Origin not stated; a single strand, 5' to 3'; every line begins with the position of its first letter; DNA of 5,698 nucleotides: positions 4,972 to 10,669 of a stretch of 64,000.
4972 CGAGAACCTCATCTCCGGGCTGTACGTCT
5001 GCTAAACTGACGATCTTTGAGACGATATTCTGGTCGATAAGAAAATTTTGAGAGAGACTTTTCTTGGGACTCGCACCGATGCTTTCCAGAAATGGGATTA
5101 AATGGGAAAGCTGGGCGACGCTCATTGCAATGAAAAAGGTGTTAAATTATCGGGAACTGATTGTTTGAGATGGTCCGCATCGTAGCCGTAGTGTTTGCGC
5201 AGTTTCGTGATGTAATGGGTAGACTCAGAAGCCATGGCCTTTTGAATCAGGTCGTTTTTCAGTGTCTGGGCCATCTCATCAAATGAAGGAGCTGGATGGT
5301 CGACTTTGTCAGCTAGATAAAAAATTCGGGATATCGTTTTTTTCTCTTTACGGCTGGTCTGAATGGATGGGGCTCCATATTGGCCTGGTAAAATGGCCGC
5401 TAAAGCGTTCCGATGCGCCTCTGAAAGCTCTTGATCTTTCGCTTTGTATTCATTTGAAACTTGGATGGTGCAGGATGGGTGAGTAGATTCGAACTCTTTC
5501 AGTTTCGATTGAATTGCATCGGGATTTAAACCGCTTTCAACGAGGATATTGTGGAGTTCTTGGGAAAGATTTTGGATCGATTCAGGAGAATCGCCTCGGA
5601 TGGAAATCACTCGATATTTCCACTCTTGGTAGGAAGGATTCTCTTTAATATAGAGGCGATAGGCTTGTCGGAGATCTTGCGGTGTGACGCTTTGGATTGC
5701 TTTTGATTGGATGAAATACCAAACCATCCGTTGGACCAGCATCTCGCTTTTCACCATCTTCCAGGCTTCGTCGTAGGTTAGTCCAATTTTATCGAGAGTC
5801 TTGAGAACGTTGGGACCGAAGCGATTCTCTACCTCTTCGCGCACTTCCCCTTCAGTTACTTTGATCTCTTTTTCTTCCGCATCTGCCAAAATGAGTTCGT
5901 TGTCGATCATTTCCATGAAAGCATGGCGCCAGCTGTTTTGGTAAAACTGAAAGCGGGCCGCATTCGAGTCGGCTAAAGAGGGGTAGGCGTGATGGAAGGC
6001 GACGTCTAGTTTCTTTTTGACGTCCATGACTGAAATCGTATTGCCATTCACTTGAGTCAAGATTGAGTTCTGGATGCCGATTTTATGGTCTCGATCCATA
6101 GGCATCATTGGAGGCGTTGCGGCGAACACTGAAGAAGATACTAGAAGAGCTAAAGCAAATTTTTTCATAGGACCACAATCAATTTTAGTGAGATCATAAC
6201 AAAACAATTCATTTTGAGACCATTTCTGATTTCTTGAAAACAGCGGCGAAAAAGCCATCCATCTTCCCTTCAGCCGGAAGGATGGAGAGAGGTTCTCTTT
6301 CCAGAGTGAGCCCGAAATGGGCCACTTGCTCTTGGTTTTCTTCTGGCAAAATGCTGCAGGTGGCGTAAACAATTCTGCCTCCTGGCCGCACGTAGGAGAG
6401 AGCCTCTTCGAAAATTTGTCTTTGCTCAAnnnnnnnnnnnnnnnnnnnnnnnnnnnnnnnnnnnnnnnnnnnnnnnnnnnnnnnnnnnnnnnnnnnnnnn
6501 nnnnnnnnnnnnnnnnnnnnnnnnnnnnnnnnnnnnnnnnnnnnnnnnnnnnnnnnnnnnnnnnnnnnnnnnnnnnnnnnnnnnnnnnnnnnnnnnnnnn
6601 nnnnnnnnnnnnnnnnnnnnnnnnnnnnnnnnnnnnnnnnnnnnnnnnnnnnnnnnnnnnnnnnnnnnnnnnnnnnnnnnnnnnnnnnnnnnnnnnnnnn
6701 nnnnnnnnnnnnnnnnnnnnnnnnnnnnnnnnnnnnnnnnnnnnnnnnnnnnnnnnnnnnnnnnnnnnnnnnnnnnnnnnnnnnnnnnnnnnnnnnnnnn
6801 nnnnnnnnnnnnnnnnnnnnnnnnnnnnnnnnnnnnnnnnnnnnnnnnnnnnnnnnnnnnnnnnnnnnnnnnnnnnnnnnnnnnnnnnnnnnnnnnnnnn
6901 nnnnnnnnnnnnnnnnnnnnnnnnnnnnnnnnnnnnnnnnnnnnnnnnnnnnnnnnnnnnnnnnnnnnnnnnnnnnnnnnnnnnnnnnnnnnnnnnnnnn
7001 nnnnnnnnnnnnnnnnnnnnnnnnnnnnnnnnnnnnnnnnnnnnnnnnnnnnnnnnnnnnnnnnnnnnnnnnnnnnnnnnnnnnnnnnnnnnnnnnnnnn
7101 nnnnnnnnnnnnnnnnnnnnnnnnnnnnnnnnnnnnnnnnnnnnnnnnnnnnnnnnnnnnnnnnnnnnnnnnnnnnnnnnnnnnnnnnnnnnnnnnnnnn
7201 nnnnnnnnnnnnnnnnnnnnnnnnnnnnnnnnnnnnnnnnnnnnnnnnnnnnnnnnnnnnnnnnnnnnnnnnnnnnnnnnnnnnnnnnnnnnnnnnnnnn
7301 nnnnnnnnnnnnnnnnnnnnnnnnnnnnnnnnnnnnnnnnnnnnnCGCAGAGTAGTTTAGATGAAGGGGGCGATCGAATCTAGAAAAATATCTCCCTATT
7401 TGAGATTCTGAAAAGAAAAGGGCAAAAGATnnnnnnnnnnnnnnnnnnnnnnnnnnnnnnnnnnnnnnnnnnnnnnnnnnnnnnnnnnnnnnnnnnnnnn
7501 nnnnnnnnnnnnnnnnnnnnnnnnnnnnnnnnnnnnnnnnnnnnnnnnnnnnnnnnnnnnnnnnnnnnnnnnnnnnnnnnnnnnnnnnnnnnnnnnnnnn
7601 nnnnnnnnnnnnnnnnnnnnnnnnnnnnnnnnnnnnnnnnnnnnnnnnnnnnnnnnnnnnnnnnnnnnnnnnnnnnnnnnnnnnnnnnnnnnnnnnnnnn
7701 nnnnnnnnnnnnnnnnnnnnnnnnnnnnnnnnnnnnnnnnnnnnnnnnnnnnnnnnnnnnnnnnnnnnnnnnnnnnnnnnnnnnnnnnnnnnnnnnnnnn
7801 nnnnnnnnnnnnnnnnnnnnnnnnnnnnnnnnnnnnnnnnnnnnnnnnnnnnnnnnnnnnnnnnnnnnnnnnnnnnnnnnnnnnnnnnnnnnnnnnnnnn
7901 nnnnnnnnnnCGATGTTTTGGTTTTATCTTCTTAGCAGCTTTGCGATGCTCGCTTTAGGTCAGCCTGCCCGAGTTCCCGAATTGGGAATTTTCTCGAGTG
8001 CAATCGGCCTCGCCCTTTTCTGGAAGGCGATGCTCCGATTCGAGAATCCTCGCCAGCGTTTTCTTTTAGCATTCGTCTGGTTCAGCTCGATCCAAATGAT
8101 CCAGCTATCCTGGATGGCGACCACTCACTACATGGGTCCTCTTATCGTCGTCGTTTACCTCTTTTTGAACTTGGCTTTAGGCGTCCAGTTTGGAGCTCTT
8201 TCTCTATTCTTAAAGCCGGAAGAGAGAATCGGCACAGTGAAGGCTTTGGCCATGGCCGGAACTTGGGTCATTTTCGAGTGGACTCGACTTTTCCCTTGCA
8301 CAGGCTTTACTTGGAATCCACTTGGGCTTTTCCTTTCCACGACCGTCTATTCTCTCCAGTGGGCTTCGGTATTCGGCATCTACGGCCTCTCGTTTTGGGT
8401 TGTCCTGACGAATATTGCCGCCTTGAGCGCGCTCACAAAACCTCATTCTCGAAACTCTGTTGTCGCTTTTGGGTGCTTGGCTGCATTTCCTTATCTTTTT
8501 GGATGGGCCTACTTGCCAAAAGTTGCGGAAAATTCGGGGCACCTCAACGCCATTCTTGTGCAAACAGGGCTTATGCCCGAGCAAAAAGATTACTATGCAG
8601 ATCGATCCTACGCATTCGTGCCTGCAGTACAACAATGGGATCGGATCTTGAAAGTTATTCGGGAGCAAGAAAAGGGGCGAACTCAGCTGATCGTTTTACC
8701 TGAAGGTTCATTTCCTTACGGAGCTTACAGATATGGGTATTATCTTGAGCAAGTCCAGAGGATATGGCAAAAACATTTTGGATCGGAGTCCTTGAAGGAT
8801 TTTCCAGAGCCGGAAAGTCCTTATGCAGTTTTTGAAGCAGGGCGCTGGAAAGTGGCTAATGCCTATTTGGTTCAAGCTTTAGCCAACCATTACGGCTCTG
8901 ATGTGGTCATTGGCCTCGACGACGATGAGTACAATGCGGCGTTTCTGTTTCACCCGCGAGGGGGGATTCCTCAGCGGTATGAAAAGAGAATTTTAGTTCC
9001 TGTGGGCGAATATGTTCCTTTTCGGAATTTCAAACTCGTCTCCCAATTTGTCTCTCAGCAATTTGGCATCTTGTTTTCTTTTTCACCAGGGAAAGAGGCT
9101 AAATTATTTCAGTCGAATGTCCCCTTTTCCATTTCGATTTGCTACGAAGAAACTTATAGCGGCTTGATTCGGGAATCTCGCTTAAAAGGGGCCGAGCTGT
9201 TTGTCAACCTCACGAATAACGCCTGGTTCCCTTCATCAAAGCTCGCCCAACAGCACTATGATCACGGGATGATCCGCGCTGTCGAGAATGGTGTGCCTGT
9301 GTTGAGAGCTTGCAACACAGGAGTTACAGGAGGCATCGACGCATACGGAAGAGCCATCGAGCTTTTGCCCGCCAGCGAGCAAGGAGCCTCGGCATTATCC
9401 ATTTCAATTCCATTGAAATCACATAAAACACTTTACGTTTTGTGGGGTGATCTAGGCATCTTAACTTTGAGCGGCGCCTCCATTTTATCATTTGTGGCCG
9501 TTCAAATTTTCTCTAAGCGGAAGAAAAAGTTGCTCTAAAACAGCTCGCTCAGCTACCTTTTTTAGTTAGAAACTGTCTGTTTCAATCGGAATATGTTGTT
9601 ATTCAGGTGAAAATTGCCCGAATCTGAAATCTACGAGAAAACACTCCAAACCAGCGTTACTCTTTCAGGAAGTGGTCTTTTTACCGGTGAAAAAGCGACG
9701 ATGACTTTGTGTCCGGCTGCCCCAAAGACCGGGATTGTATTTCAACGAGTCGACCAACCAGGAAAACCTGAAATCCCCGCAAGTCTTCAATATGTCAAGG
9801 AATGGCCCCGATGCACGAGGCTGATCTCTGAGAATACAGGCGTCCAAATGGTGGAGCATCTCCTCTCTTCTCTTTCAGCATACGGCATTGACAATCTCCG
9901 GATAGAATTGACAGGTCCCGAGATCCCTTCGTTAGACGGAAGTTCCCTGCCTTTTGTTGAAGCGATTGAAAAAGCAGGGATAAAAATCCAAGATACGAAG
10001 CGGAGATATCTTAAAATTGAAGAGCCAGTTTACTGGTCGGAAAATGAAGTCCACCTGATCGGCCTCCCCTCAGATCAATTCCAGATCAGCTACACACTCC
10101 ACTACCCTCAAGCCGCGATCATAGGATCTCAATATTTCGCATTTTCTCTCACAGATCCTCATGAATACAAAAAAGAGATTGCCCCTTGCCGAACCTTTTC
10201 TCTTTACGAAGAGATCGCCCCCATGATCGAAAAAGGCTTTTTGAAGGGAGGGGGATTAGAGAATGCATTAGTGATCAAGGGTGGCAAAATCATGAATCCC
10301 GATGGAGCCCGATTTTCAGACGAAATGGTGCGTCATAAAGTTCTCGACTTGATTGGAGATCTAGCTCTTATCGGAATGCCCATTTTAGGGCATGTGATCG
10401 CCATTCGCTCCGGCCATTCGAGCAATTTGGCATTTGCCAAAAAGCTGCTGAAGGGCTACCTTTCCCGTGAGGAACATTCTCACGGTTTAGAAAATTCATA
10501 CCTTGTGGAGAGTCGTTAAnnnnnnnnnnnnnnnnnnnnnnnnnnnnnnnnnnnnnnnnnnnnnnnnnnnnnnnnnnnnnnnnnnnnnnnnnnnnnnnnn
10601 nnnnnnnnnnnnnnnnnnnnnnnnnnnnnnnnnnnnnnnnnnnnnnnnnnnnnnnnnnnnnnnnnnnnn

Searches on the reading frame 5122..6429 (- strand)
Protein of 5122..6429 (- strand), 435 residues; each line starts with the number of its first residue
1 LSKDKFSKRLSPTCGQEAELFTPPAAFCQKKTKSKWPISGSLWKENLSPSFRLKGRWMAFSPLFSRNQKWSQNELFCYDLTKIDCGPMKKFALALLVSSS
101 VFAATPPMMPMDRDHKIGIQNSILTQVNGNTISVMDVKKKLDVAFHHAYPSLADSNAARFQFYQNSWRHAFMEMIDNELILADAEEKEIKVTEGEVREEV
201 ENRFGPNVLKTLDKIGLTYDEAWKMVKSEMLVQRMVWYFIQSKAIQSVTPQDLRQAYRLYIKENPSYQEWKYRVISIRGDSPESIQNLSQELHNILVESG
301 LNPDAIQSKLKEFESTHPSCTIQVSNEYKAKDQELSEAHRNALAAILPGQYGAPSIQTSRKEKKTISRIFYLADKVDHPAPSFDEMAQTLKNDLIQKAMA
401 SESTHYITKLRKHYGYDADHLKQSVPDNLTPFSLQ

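Call 23: search_protein_families(library=ncbifam, proteins=[window:5122-6429:-], max_evalue=1e-10)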
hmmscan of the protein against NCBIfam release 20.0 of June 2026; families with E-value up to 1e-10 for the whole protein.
window:5122-6429:- (435 aa): 0 families

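Call 44: search_protein_families(library=pfam, proteins=[window:5122-6429:-], max_evalue=0.0001)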
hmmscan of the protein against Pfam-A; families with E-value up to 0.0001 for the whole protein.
window:5122-6429:- (435 aa): 1 family
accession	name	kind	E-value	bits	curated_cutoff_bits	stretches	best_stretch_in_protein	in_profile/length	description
PF13624.11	SurA_N_3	-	2.8e-05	24.4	27.2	1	122-202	40-119/162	SurA-like N-terminal domain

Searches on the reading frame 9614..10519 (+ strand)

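Call 44: search_protein_families(library=pfam, proteins=[window:9614-10519:+], max_evalue=0.0001)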
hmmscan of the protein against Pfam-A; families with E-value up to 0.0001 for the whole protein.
window:9614-10519:+ (301 aa): 1 family
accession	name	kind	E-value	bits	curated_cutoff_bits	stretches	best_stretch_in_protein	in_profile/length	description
PF03331.19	LpxC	-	2.6e-95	319.4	27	1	9-279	2-267/268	UDP-3-O-acyl N-acetylglycosamine deacetylase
